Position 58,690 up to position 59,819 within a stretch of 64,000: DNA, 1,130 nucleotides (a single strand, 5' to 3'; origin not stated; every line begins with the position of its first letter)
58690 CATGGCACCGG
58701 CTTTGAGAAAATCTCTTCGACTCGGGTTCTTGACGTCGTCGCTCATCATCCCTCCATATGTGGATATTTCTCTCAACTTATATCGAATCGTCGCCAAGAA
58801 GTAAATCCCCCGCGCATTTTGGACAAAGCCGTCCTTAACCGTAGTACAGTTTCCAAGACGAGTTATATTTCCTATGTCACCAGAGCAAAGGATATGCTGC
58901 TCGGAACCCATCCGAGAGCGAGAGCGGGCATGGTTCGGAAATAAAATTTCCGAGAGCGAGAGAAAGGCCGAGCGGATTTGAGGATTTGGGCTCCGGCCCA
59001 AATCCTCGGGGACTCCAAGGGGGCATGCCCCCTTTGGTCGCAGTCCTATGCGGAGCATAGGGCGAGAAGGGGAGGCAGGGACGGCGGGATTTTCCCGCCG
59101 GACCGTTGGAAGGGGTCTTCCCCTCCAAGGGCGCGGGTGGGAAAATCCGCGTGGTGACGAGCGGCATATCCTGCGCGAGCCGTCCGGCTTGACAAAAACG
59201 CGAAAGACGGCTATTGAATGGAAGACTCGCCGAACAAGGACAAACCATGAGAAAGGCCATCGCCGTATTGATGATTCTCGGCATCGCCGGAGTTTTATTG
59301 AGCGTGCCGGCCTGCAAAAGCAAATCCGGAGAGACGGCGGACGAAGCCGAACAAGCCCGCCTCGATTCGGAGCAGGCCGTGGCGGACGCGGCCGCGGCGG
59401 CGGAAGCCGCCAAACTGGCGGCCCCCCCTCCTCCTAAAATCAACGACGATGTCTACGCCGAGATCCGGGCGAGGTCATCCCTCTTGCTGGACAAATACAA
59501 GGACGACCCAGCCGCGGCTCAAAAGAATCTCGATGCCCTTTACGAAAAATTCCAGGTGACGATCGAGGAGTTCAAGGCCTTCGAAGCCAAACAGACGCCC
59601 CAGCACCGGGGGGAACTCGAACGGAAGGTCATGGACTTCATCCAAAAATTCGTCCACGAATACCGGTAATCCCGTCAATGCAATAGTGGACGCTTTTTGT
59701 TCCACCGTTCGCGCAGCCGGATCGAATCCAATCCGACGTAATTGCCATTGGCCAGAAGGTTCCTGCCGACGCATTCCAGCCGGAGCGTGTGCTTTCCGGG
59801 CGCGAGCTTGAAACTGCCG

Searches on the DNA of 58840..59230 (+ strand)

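Call 50: search_rna_families(source=window, start=58840, end=59230, threshold=evalue, max_evalue=10, show_alignments=2)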
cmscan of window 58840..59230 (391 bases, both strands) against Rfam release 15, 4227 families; matches with E-value up to 10: 6.
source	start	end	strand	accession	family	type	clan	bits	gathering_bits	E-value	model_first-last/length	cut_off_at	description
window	58958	59034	-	RF02651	SorY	Gene; sRNA;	-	16.4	111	0.61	1-83/83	no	Singlet oxygen resistance RNA Y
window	59084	59124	-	RF02975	DUF3800-XI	Gene; sRNA;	-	14.8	37.8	0.61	1-48/48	no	DUF3800-XI RNA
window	58977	59010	-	RF03497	MIR5038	Gene; miRNA;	-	14.7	70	6.6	1-75/75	no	MIR5038 microRNA precursor family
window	59081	59191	-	RF01665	P13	Gene; sRNA;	-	14.7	70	9.4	1-76/76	no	Pseudomonas sRNA P13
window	58975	59014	+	RF01921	mir-1296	Gene; miRNA;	-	14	100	9.5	1-87/87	no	mir-1296 microRNA precursor family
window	58922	59013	+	RF01409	STnc250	Gene; sRNA;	-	12.8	42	6.8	1-94/94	no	STnc250 Hfq binding RNA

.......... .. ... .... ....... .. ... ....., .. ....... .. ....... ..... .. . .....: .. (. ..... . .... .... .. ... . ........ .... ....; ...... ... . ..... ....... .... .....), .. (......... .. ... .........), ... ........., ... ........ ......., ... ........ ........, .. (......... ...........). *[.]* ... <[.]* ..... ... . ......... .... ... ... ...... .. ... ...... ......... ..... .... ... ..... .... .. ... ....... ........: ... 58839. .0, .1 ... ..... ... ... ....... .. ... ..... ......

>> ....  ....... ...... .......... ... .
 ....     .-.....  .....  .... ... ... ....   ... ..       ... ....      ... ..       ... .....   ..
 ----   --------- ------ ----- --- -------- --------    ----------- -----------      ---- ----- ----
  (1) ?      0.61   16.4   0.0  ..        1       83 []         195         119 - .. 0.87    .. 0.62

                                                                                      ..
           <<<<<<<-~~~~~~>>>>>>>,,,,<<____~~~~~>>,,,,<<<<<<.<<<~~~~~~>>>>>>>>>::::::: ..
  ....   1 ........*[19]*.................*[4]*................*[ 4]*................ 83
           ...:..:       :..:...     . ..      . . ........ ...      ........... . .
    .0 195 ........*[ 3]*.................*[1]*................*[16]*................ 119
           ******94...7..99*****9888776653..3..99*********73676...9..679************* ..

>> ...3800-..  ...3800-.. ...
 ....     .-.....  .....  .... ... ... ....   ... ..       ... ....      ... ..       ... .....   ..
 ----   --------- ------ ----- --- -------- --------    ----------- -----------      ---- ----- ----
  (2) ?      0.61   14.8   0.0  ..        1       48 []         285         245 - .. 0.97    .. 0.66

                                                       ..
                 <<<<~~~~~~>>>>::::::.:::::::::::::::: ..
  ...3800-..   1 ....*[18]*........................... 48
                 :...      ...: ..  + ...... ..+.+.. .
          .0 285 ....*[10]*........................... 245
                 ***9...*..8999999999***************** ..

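Call 56: search_dna_similar(query=window:58880-59186:+, collection=plasmids, mode=distant, max_evalue=0.01, max_rows=10)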
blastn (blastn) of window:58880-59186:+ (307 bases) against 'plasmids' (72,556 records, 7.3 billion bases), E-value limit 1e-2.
No match.

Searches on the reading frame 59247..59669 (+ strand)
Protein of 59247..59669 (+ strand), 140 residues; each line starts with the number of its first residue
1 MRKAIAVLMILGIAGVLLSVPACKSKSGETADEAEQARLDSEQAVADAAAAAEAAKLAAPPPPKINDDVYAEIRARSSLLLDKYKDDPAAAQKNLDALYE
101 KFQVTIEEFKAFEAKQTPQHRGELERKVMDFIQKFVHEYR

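Call 40: find_encoding_contigs(protein=window:59247-59669:+, flank=3000, max_places=10)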
Protein window:59247-59669:+ (140 aa): no gene with exactly this product is on record in the collection.

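Call 73: search_protein_families(library=pfam, proteins=[window:59247-59669:+], max_evalue=0.001)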
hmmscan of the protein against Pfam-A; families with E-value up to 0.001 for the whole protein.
window:59247-59669:+ (140 aa): 0 families
